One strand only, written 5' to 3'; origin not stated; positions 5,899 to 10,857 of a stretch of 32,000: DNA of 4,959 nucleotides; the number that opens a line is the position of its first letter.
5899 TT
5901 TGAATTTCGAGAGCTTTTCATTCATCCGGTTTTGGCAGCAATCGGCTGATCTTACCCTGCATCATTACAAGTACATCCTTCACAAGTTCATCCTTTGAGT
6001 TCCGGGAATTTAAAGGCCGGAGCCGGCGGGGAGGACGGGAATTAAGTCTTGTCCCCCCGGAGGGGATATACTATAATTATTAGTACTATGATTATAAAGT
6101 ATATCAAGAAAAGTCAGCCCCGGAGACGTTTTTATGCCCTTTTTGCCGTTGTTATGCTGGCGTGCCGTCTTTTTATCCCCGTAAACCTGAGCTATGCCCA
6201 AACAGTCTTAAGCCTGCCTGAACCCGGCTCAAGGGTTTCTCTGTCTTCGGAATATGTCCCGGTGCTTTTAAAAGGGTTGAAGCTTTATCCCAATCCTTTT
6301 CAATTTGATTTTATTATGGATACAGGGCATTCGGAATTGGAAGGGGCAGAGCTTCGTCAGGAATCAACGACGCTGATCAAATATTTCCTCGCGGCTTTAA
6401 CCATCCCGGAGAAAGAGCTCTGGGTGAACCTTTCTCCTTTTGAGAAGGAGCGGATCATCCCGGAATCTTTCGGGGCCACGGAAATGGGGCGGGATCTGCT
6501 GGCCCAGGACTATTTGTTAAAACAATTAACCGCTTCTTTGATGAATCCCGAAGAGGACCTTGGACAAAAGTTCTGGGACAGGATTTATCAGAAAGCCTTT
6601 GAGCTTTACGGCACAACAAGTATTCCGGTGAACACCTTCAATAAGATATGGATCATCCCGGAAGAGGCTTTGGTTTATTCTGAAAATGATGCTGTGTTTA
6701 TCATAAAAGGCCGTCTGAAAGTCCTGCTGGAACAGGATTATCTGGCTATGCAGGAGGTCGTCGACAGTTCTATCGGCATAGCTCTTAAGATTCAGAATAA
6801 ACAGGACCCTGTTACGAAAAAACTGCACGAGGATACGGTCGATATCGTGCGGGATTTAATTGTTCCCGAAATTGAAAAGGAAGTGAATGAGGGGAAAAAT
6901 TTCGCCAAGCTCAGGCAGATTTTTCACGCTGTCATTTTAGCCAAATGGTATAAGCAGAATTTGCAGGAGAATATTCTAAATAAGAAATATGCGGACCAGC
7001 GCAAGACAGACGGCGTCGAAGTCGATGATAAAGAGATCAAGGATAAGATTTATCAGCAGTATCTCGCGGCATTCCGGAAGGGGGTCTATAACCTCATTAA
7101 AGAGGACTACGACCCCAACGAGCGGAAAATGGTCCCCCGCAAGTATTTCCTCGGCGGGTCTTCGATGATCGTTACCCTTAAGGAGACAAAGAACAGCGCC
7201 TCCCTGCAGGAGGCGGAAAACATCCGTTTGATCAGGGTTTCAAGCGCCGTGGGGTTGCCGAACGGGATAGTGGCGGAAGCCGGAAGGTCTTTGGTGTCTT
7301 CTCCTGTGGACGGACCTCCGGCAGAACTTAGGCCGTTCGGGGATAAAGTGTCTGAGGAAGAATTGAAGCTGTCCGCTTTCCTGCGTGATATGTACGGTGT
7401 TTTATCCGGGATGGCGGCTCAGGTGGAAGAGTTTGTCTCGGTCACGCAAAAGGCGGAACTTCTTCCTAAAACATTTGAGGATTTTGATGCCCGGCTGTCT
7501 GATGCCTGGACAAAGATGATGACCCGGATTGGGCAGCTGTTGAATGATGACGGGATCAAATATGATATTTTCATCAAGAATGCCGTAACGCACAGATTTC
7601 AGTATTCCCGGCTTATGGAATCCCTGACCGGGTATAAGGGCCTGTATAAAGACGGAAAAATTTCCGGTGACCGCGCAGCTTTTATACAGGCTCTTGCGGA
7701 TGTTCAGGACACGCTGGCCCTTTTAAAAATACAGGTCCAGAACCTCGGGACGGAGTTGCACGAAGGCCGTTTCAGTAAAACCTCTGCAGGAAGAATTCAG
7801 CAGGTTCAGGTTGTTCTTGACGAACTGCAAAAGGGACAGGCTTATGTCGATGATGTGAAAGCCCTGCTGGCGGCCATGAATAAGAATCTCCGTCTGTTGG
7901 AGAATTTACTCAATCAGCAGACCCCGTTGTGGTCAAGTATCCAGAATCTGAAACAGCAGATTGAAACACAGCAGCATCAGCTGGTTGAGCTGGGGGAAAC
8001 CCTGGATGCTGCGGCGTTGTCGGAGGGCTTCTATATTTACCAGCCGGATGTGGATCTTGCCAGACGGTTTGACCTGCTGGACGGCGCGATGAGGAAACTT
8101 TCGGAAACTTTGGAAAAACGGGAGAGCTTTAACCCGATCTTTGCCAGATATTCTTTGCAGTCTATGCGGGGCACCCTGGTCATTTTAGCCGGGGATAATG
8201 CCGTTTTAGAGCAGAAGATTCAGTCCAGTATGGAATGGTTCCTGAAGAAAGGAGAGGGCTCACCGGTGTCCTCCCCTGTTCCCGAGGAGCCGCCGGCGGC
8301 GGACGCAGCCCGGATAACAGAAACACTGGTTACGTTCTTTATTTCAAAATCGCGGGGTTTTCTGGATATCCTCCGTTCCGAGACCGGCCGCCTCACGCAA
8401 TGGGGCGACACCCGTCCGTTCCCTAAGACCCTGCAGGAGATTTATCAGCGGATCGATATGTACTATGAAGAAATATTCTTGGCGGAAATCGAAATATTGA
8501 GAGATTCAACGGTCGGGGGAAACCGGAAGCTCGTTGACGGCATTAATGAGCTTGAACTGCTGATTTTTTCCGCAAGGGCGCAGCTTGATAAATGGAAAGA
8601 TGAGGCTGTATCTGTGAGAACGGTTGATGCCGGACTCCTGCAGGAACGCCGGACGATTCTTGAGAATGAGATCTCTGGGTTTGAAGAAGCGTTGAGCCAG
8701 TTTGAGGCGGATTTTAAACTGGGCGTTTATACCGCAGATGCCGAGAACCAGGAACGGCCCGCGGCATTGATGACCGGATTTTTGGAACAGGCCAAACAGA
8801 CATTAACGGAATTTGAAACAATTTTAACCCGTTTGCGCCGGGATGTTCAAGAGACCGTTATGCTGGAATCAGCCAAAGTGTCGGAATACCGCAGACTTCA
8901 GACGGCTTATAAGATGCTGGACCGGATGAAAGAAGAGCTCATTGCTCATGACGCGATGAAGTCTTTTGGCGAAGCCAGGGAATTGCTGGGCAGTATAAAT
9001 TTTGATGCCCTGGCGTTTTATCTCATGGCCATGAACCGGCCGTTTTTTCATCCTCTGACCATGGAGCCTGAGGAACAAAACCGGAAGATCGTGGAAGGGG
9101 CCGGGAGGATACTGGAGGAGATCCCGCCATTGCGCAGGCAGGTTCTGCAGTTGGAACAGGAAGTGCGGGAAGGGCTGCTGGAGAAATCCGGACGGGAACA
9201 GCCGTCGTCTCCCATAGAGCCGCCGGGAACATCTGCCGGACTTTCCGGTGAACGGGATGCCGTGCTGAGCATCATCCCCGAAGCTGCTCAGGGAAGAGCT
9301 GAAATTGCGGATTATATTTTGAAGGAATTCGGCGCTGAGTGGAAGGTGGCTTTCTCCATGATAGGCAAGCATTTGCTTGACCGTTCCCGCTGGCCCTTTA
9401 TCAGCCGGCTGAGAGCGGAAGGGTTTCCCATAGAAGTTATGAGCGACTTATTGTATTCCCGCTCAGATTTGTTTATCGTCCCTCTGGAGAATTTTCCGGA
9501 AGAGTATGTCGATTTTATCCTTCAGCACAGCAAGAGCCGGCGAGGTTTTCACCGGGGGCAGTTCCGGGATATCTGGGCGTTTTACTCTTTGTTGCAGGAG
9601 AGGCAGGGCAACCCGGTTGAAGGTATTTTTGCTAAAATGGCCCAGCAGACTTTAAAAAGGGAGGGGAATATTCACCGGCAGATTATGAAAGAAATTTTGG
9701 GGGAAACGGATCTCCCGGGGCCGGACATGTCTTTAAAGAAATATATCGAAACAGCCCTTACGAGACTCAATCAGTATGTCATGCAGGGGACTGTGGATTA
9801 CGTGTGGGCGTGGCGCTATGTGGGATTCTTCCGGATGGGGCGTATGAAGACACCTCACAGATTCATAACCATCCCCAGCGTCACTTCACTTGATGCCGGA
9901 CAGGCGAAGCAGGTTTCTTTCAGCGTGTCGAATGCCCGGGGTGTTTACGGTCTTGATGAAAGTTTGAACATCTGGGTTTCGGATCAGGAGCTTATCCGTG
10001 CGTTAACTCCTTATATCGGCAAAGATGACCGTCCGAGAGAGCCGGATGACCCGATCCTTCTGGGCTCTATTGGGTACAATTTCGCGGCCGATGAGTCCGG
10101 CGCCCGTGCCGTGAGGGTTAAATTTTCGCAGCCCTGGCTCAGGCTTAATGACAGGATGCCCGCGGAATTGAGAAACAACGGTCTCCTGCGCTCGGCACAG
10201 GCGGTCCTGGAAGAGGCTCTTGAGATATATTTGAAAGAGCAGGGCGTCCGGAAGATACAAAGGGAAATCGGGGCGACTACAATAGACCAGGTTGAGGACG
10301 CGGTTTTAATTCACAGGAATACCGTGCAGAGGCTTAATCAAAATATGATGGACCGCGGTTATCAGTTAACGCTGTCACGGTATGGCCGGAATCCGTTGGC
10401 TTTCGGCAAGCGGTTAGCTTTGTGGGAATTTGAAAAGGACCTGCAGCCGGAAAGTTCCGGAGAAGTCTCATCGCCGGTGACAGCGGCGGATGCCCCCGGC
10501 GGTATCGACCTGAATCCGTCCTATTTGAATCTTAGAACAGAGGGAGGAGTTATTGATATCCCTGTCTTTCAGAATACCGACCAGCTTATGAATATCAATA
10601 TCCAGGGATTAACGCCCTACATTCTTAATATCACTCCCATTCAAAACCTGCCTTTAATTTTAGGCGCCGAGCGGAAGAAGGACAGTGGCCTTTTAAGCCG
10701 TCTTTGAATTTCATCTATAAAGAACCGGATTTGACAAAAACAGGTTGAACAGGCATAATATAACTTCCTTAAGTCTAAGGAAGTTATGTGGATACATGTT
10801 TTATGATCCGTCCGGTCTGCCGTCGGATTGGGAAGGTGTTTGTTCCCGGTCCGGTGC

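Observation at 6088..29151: Possible self-contained surface-glycoprotein system: giant target protein, a 16-kb modified nonulosonate glycan locus and a convergent GT-C transferase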

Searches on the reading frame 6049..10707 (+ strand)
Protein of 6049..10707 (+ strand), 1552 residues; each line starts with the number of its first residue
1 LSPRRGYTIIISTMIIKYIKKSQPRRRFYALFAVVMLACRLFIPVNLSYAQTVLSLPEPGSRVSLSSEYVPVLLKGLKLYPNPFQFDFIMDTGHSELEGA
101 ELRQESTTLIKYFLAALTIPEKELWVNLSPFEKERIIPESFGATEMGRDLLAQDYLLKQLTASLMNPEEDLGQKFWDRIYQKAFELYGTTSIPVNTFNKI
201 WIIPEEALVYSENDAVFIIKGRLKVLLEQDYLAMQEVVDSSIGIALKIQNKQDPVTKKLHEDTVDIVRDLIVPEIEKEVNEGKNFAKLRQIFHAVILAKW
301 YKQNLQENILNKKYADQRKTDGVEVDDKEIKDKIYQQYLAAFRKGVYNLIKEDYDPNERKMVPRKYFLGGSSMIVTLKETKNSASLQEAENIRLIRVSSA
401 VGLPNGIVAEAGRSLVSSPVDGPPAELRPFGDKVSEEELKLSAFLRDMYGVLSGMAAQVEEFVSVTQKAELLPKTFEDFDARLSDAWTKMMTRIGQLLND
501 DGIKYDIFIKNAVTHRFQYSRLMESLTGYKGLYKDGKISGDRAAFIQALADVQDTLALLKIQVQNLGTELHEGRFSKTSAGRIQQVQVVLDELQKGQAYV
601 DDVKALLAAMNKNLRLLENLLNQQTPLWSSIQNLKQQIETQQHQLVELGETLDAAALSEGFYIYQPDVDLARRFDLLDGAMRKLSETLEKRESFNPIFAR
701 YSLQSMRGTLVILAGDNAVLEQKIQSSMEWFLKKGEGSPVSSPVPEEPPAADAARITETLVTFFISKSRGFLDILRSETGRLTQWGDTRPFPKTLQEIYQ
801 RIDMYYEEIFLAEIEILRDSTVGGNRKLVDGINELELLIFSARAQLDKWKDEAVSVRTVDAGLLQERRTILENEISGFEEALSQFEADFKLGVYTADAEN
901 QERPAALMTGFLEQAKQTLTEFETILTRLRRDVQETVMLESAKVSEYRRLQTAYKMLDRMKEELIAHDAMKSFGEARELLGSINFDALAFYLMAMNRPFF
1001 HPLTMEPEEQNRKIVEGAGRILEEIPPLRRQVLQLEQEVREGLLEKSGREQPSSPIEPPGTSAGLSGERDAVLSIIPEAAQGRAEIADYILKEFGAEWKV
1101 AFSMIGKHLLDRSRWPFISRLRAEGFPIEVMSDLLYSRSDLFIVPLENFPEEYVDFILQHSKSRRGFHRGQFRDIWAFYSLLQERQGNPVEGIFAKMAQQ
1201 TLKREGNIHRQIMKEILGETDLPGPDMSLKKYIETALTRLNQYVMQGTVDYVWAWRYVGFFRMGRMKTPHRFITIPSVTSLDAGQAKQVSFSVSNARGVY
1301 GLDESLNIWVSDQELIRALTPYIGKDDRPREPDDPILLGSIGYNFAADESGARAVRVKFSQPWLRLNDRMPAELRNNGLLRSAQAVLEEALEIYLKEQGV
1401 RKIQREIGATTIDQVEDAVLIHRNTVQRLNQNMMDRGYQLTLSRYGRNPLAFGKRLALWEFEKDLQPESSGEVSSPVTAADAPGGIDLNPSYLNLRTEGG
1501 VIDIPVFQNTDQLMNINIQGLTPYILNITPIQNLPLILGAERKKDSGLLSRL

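Call 3: search_protein_families(library=pfam, proteins=[window:6049-10707:+], max_evalue=0.01)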
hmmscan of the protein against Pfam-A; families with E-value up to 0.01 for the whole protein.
window:6049-10707:+ (1552 aa): 0 families

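Call 5: search_protein_families(library=ncbifam, proteins=[window:6049-10707:+], max_evalue=0.001)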
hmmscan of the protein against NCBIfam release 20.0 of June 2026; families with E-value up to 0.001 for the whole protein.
window:6049-10707:+ (1552 aa): 0 families

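Call 12: find_homologous_proteins(query=window:6088-10707:+)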
Query window:6088-10707:+ (1539 aa): 3660 proteins with E <= 0.001 among 8000 candidates; the best 120 are listed.
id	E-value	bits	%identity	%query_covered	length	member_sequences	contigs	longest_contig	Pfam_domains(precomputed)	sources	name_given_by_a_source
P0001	0.0e+0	3437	100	100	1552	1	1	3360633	-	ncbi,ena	-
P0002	0.0e+0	1456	68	27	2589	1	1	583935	-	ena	-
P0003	9.2e-149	515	51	29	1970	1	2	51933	-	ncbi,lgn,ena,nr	ncbi:MAG: class I SAM-dependent methyltransferase [Candidatus Omnitrophica bacterium]|nr:class I SAM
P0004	1.5e-148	515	56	25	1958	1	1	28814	-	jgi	jgi:hypothetical protein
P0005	1.5e-140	488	57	22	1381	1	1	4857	PF00248.28,PF00293.35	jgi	-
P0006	1.2e-136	475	55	23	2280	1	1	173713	PF12717.14,PF02985.29,PF24654.3,PF03685.19,PF13646.13,PF12685.14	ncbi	-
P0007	3.2e-136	474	56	23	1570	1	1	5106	-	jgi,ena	-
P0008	3.7e-136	474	56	22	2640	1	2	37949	-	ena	-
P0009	1.5e-135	472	56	23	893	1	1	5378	-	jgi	-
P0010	1.3e-134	469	53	24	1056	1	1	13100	-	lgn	-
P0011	1.5e-134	468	53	24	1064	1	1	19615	-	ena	-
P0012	5.2e-134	467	55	24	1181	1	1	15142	-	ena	-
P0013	5.3e-134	467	49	27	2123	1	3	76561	-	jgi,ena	-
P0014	6.8e-134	466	48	28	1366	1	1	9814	-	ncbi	-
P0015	2.0e-133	465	53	24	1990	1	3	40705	PF23271.2,PF13513.13,PF13646.13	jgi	-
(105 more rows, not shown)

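Call 13: find_encoding_contigs(protein=P0001, flank=10000, max_places=3)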
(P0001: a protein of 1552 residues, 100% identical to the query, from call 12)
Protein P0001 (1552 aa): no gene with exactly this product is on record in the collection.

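Call 39: find_encoding_contigs(protein=P0002, flank=10000, max_places=1)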
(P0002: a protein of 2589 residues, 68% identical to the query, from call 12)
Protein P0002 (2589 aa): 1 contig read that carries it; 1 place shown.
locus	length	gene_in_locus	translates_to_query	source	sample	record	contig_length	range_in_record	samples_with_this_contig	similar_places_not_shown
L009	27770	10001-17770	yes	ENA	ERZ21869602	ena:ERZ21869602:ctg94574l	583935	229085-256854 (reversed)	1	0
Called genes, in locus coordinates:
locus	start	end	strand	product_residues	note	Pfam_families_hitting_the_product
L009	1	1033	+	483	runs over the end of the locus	PF00890:FAD_binding_2, PF01266:DAO (weak), PF01946:Thi4 (weak), PF07992:Pyr_redox_2 (faint), PF12831:FAD_oxidored (weak), PF13450:NAD_binding_8, PF01593:Amino_oxidase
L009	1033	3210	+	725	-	PF16927:HisKA_7TM, PF01590:GAF, PF13185:GAF_2, PF13492:GAF_3, PF02518:HATPase_c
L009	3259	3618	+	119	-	PF00072:Response_reg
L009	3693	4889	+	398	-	PF01590:GAF (faint), PF13185:GAF_2 (weak), PF13487:HD_5, PF01966:HD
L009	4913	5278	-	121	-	PF00072:Response_reg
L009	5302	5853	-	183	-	PF12844:HTH_19 (weak), PF13443:HTH_26 (weak), PF01050:MannoseP_isomer (faint), PF01381:HTH_3, PF07883:Cupin_2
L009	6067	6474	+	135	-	-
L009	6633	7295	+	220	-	PF00932:LTD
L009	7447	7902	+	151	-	PF00072:Response_reg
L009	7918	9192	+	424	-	PF02403:Seryl_tRNA_N, PF00587:tRNA-synt_2b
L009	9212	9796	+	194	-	-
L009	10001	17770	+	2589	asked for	-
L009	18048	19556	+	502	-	PF04055:Radical_SAM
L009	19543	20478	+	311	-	PF00535:Glycos_transf_2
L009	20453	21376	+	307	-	PF13489:Methyltransf_23, PF07021:MetW, PF08241:Methyltransf_11, PF08242:Methyltransf_12, PF13649:Methyltransf_25, PF13847:Methyltransf_31 (weak)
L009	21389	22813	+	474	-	PF01266:DAO (faint), PF01593:Amino_oxidase, PF13450:NAD_binding_8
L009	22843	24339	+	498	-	PF02310:B12-binding, PF19864:Radical_SAM_N2 (weak), PF04055:Radical_SAM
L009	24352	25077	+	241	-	PF08241:Methyltransf_11, PF01209:Ubie_methyltran (faint), PF13649:Methyltransf_25 (weak)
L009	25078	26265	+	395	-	PF04055:Radical_SAM, PF13186:SPASM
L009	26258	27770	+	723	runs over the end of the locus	-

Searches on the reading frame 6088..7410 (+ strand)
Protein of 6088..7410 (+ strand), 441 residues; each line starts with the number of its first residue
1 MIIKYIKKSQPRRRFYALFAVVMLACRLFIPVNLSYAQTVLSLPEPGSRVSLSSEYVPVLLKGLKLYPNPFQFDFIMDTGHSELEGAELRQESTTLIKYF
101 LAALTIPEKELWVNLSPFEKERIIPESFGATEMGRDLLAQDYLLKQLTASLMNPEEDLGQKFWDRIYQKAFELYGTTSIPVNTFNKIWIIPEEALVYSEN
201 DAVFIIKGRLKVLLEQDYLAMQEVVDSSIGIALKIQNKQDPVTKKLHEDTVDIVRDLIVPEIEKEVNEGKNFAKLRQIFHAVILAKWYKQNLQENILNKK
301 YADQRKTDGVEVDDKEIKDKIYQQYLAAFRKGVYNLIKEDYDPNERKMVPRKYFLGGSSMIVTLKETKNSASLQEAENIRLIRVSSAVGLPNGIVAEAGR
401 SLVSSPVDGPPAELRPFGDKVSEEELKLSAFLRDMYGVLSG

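Call 78: predict_structure(alignment_id=A3)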
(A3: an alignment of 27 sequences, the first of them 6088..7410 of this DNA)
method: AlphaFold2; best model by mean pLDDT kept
length: 441 residues; sequences in the alignment: 27
mean_pLDDT: 61.0   pTM: 0.62
mean pLDDT of the five models: 61.0, 60.8, 60.7, 57.5, 57.1
residues with pLDDT >= 90: 19; 70-90: 161; 50-70: 115; < 50: 146
segments of 3 or more residues with pLDDT < 50: 33-40, 227-246, 299-313, 341-344, 347-441
pLDDT, mean of each block of 10 residues (from residue 1): 53 78 78 44 65 87 80 85 87 87 74 56 58 80 76 59 78 75 65 77 82 75 52 39 48 76 88 90 85 62 42 58 65 58 46 31 30 29 23 27 28 39 40 35 26
secondary structure, 60 per line:
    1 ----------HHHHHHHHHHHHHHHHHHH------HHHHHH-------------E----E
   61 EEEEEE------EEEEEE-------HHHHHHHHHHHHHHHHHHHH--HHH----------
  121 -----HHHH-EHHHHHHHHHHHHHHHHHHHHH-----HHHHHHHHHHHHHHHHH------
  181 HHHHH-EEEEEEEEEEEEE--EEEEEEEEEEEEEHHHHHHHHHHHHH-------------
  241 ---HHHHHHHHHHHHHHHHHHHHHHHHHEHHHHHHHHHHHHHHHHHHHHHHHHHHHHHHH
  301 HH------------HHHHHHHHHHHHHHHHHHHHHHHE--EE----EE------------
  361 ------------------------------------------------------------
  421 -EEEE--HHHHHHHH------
elements in order: H11-29 H36-41 E60-66 E73-78 H86-105 H126-129 H132-152 H158-174 H181-185 E187-199 E202-214 H215-227 H244-268 H270-302 H315-337 E422-425 H428-435

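Call 80: fold_search(model_id=the predicted structure, library=pdb)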
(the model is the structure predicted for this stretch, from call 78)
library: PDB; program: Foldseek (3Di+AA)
matches with E <= 10: 165; with E <= 0.001: 0
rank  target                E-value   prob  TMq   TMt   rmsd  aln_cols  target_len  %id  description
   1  5gw1_D                3.6e-01  0.06  0.08  0.13  19.3       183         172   12  Crystal structure of SNX16 PX-Coiled coil in space group P212121 (released 2017-09-13)
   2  1cii                  3.6e-01  0.06  0.09  0.08  33.2       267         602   11  COLICIN IA (released 1998-01-14)
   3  6tm1_B                5.3e-01  0.03  0.10  0.11  28.3       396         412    8  Crystal structure of the DHR2 domain of DOCK10 in complex with RAC3 (released 2020-01-22)
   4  5gw0_B                5.5e-01  0.07  0.10  0.16  19.1       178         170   12  Crystal structure of SNX16 PX-Coiled coil (released 2017-09-13)
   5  5gw0_D                6.9e-01  0.06  0.09  0.16  19.0       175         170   11  Crystal structure of SNX16 PX-Coiled coil (released 2017-09-13)
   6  5gar_N                6.9e-01  0.04  0.10  0.08  24.8       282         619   13  Thermus thermophilus V/A-ATPase, conformation 1 (released 2016-03-09)
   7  8tmb_C                7.7e-01  0.04  0.11  0.13  24.9       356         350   10  Cryo-EM structure of CorA in complex with conformation-specific synthetic antibody C12 and 20 mM MgCl2, State MG20-1 (released 2025-02-12)
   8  8jiq_R                7.7e-01  0.04  0.11  0.12  24.0       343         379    9  Cryo-EM structure of the GLP-1R/GCGR dual agonist Peptide 15-bound human GCGR-Gs complex (released 2023-09-13)
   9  6ajl_A                8.5e-01  0.03  0.07  0.10  22.1       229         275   14  DOCK7 mutant I1836Y complexed with Cdc42 (released 2019-03-20)
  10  5gw0_A                9.0e-01  0.06  0.08  0.16  20.7       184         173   12  Crystal structure of SNX16 PX-Coiled coil (released 2017-09-13)
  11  9be2                  9.0e-01  0.04  0.10  0.12  23.4       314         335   10  Structure of the E. coli nucleic associated protein, YejK (released 2024-05-15)
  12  7uzf_G                1.1e+00  0.03  0.11  0.13  26.5       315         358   10  Rat Kidney V-ATPase with SidK, State 1 (released 2023-11-22)
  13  5jrw_D                1.2e+00  0.02  0.08  0.10  28.0       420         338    8  Crystal structure of Thermotoga maritima mutant D89R/D253R (released 2017-01-25)
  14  3iq2_A                1.2e+00  0.07  0.08  0.19  16.1       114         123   10  Human sorting nexin 7, phox homology (PX) domain (released 2009-09-08)
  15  6koj_A                1.4e+00  0.08  0.09  0.24  14.6       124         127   10  Crystal structure of SNX11-PXe domain in complex with PI(3,5)P2 (released 2020-07-08)
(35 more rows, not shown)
